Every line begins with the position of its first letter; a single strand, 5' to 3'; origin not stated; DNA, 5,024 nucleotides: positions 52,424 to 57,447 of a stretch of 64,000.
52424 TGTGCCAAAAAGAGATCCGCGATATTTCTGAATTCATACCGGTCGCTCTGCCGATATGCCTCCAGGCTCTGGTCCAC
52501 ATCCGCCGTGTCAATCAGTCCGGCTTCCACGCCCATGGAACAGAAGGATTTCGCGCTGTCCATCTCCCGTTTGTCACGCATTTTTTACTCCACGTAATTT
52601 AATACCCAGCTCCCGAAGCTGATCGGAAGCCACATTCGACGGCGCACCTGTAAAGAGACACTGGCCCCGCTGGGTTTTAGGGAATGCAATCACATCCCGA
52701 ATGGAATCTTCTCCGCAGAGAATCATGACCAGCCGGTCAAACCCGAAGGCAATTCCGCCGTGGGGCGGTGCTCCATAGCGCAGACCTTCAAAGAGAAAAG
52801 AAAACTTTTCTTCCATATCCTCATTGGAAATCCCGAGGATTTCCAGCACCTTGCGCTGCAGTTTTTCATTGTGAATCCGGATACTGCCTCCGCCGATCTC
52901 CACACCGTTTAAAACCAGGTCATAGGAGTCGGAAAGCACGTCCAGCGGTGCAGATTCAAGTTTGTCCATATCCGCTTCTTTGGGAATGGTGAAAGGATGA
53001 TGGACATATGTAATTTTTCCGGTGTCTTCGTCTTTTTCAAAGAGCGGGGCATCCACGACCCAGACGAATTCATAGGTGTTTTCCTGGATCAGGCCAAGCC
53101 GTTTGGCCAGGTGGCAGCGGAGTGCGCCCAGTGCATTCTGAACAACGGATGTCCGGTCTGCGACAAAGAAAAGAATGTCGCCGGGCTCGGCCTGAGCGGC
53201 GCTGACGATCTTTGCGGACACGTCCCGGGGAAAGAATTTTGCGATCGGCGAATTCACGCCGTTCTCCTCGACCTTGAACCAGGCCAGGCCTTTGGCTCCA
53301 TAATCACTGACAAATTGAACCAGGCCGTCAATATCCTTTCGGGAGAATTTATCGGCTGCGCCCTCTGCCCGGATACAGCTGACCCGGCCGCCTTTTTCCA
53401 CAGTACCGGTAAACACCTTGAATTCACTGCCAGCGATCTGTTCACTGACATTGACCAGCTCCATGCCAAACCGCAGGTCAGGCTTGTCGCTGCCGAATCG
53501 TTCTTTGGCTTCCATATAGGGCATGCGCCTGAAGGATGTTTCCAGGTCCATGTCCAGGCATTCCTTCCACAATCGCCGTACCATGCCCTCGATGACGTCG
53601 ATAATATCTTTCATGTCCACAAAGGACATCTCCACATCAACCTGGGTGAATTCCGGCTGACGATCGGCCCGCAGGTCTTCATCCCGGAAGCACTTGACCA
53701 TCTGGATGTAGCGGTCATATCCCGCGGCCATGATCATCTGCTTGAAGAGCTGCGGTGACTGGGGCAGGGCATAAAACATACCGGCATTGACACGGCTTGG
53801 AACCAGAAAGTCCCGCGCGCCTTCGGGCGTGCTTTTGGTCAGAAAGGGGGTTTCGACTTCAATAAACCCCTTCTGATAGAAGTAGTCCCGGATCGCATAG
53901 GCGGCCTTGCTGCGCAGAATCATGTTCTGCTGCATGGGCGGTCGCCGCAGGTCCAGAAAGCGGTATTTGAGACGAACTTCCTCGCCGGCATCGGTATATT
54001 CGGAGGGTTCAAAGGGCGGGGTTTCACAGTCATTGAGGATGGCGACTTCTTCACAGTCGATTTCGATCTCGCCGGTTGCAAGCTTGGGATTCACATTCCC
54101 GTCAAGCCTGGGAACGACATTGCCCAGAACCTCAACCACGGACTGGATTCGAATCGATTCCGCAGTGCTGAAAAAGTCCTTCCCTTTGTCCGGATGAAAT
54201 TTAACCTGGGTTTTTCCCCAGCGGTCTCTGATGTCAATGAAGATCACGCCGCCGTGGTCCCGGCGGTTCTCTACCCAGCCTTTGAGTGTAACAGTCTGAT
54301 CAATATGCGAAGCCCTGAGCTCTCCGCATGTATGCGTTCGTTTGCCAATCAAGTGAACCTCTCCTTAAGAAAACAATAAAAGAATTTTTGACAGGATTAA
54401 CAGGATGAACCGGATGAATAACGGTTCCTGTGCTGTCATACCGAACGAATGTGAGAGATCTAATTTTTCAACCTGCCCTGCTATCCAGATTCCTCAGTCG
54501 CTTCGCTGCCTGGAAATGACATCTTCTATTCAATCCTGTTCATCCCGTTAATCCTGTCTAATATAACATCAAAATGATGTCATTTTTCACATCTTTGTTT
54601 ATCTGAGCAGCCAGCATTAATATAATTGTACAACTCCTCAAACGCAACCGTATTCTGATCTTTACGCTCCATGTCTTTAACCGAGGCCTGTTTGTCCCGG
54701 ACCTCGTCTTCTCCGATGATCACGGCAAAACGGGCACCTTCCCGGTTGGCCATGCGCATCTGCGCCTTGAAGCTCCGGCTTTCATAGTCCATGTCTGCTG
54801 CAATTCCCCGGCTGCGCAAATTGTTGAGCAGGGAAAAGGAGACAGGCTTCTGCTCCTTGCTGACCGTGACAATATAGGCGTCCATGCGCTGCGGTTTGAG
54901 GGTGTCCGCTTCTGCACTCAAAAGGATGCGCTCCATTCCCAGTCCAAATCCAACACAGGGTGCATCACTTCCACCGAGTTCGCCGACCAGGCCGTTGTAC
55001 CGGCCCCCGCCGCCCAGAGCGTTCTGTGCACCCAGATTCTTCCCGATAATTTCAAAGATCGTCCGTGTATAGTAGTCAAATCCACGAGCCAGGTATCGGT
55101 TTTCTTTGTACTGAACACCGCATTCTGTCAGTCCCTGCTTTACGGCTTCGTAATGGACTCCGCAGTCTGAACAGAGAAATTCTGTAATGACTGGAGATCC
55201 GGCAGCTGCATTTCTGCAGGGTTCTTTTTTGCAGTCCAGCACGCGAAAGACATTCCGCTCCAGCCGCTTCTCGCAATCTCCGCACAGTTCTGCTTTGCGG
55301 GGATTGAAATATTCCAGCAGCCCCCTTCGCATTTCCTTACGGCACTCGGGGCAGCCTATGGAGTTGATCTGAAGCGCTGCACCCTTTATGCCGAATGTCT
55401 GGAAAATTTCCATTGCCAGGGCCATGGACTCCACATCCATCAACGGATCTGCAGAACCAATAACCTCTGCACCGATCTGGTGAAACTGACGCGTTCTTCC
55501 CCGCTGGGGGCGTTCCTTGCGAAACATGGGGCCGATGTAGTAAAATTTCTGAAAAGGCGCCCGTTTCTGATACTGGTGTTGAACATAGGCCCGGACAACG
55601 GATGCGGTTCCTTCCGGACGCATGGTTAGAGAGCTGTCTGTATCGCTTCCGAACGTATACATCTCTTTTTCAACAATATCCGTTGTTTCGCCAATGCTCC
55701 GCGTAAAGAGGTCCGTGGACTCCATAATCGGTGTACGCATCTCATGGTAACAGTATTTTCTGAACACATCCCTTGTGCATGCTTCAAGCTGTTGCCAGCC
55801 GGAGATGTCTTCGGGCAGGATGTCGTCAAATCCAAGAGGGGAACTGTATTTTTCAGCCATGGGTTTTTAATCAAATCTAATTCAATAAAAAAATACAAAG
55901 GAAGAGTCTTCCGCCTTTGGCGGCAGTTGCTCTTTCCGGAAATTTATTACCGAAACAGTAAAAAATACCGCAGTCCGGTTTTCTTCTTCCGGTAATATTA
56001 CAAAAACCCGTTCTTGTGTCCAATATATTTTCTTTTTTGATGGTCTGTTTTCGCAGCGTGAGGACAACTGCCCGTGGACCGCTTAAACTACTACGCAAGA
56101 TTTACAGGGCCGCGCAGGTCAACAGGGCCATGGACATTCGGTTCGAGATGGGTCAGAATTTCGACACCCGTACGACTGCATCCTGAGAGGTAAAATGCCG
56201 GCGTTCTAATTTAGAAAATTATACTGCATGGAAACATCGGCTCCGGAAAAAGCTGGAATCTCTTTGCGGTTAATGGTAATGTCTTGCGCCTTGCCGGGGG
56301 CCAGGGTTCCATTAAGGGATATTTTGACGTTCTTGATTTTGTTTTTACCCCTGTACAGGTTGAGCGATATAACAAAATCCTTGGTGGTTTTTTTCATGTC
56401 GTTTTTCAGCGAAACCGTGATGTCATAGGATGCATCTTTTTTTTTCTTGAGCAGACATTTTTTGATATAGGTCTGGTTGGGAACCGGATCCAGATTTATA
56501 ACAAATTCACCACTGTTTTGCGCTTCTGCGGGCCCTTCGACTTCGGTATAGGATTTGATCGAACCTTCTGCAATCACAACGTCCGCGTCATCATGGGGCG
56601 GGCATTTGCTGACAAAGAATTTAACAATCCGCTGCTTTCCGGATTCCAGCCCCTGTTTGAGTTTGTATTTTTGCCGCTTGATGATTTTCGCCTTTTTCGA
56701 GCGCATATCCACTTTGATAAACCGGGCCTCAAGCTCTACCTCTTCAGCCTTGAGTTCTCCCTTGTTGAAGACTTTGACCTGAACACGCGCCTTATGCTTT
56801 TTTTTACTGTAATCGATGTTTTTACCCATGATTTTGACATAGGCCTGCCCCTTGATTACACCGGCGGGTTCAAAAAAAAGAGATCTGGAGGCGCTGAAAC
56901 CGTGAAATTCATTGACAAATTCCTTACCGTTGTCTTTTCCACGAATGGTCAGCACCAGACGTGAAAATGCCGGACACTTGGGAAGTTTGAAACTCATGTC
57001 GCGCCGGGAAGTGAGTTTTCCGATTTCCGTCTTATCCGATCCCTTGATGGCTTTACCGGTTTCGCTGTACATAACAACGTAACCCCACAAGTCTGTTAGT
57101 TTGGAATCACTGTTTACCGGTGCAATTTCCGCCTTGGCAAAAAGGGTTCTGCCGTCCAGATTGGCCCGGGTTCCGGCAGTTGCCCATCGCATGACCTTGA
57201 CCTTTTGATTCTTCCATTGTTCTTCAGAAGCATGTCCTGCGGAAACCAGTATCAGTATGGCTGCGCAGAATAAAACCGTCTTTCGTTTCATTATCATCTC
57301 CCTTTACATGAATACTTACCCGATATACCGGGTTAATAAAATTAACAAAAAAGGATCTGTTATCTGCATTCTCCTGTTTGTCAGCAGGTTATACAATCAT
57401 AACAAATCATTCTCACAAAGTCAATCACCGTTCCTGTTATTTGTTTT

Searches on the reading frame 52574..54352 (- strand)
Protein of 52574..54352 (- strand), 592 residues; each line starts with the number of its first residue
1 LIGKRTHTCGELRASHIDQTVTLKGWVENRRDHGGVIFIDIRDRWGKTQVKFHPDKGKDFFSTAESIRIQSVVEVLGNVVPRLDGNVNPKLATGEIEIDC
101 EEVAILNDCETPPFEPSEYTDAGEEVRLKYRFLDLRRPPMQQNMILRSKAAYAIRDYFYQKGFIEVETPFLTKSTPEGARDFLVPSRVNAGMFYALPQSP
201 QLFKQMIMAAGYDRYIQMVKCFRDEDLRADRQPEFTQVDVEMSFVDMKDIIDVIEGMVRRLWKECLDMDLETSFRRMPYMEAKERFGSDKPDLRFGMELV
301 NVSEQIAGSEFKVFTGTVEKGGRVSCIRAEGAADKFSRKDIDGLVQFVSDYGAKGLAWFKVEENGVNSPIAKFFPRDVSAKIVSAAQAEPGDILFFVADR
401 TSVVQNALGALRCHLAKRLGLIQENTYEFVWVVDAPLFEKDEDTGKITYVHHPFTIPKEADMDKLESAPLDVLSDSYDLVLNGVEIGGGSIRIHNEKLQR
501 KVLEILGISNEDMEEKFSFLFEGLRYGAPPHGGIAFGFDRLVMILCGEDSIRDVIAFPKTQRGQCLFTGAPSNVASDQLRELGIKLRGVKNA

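Call 42: search_protein_families(library=pfam, proteins=[window:52574-54352:-], max_evalue=0.01)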
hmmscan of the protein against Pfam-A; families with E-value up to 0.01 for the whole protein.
window:52574-54352:- (592 aa): 4 families
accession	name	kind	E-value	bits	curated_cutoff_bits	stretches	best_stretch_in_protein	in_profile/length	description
PF00152.25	tRNA-synt_2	-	1.6e-121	405.6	25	1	124-561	2-308/308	tRNA synthetases class II (D, K and N)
PF02938.19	GAD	-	1.3e-27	96.3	23.4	1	314-408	1-95/95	GAD domain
PF01336.31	tRNA_anti-codon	-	7.7e-16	58.2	27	1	21-105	1-74/75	OB-fold nucleic acid binding domain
PF01409.25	tRNA-synt_2d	-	0.00013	22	19.8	1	214-281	104-171/246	tRNA synthetases class II core domain (F)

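Call 62: list_cluster_members(proteins=[window:52574-54352:-, window:54580-55860:-, window:42140-43681:+, window:32719-34098:-, window:39016-41016:+, window:50109-51335:-])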
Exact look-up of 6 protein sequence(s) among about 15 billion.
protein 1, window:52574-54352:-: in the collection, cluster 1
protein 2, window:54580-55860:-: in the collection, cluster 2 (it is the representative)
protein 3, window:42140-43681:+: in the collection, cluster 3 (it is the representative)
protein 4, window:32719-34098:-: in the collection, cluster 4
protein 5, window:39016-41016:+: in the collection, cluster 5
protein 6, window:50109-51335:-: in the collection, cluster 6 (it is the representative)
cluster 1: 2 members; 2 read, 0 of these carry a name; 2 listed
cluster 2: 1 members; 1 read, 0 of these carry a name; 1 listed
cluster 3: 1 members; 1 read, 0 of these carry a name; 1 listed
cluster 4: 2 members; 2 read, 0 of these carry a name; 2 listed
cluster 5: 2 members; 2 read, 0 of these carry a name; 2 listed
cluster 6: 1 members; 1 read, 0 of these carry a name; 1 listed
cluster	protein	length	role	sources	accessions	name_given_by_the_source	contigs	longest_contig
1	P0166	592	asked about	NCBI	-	-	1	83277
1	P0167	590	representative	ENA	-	-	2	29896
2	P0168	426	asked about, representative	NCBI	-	-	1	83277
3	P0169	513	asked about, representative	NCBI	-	-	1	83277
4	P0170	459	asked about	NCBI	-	-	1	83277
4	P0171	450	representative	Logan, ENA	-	-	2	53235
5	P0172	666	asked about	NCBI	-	-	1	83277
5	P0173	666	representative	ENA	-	-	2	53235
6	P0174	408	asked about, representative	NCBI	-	-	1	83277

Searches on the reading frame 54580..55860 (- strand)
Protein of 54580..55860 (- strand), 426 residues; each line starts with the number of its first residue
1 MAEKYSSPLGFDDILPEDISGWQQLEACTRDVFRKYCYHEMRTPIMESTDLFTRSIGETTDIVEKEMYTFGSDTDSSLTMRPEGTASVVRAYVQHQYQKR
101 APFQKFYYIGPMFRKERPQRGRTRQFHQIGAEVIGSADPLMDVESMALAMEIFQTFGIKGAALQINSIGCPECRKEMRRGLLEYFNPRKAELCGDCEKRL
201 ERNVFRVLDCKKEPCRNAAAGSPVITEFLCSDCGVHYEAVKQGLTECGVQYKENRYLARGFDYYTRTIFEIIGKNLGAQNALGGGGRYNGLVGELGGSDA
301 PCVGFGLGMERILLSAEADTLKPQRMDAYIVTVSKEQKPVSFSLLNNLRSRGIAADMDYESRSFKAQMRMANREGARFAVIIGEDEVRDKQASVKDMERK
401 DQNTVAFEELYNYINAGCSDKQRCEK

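Call 42: search_protein_families(library=pfam, proteins=[window:54580-55860:-], max_evalue=0.01)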
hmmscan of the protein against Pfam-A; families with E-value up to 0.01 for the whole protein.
window:54580-55860:- (426 aa): 7 families
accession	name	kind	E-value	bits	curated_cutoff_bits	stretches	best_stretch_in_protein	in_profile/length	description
PF13393.11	tRNA-synt_His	-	1.4e-40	139.9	25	1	10-312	1-308/308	Histidyl-tRNA synthetase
PF03129.25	HGTP_anticodon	-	4e-17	62.6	21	1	328-415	2-92/94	Anticodon binding domain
PF00587.30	tRNA-synt_2b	-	4e-15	56.8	29.3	1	68-284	1-133/179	tRNA synthetase class II core domain (G, H, P, S and T)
PF12745.12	HGTP_anticodon2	-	3.9e-07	30.3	24.4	1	322-422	2-108/261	Anticodon binding domain of tRNAs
PF01409.25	tRNA-synt_2d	-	7.8e-05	22.7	19.8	1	29-146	26-145/246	tRNA synthetases class II core domain (F)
PF00152.25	tRNA-synt_2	-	0.003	17.1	25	0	96-133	84-121/308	tRNA synthetases class II (D, K and N)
PF25206.1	DUF7836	-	0.0051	17.1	26.7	0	168-199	8-39/59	Domain of unknown function (DUF7836)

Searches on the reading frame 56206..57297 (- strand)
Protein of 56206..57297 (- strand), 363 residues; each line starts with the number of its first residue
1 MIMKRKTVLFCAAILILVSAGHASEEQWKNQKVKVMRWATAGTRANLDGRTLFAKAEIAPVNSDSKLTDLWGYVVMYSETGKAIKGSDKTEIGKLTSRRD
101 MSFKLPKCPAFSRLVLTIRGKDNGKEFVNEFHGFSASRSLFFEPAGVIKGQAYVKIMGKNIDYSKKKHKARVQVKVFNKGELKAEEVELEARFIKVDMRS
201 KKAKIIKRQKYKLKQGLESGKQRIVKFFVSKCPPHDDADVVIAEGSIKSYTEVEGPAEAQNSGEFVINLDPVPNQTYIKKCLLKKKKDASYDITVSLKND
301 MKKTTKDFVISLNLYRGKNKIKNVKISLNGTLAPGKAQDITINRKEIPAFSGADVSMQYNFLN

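Call 63: search_protein_families(library=pfam, proteins=[window:56206-57297:-], max_evalue=0.1)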
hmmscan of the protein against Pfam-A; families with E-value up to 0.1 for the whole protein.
window:56206-57297:- (363 aa): 2 families
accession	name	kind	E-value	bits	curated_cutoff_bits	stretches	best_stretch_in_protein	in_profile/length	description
PF06162.17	PgaPase_1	-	0.033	14.4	24.4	1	236-326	14-102/166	Putative pyroglutamyl peptidase PgaPase_1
PF00927.28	Transglut_C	-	0.061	13.9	26.6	0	291-342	17-72/106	Transglutaminase family, C-terminal ig like domain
